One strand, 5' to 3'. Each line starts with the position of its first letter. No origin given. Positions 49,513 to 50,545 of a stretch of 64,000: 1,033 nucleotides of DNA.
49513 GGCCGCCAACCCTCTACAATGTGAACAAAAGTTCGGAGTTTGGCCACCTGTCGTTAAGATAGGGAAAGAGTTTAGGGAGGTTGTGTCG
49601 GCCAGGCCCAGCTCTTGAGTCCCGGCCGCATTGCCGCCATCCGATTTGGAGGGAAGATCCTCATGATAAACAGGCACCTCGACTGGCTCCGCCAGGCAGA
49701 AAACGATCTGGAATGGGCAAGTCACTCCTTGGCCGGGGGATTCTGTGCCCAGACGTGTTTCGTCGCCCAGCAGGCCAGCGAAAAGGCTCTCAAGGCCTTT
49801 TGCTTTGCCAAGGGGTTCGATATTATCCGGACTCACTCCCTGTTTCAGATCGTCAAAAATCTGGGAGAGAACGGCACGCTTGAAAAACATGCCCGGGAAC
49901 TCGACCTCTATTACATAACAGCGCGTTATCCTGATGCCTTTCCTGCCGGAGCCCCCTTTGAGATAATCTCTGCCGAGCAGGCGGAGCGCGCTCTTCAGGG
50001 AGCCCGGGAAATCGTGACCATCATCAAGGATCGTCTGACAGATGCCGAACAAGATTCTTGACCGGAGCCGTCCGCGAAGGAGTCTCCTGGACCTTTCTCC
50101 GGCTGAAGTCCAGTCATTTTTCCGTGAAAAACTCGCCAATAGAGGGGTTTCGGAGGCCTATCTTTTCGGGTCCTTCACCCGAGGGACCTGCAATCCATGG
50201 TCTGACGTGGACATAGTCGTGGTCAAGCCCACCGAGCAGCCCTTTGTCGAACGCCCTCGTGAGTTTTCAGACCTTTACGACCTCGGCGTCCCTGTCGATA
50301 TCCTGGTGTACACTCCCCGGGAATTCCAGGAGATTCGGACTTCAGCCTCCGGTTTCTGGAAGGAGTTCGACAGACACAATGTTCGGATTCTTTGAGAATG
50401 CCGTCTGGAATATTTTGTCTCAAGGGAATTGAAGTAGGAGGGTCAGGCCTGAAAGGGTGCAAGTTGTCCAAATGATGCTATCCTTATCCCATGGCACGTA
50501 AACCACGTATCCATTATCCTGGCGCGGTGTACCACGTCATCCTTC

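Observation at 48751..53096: Toxin-antitoxin cassettes alternate with copies of a Y1(HUH)-transposase/DnaA-domain-IV element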

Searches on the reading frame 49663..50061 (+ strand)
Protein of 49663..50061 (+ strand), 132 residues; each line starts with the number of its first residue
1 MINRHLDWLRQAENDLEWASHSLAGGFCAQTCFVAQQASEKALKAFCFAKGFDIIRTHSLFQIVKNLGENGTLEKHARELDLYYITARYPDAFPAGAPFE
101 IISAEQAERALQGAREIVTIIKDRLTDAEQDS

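Call 4: search_protein_families(library=pfam, proteins=[window:49663-50061:+], max_evalue=0.01)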
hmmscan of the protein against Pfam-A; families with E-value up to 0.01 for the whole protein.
window:49663-50061:+ (132 aa): 1 family
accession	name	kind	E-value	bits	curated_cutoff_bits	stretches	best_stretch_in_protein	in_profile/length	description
PF05168.19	HEPN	-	1.5e-27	96.5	22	1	7-122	3-115/117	HEPN domain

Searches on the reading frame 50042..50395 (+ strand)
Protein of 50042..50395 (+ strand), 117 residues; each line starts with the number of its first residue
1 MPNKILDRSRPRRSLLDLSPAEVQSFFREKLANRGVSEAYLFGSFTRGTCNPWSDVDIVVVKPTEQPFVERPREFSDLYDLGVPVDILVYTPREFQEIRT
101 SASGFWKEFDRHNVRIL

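Call 4: search_protein_families(library=pfam, proteins=[window:50042-50395:+], max_evalue=0.01)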
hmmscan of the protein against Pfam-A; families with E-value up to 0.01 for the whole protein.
window:50042-50395:+ (117 aa): 4 families
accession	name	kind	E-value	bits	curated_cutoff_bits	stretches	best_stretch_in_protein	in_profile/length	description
PF01909.29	NTP_transf_2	-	1.7e-11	44.8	21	1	28-100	5-84/93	Nucleotidyltransferase domain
PF18765.7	Polbeta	-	4.3e-07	30.4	26.9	1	33-90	9-69/93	Polymerase beta, Nucleotidyltransferase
PF22600.2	MTPAP-like_central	-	0.00043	20.8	27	1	23-67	29-70/139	Poly(A) RNA polymerase, mitochondrial-like, central palm domain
PF22014.2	DUF6932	-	0.0039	18.1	27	1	27-72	41-82/142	Family of unknown function (DUF6932)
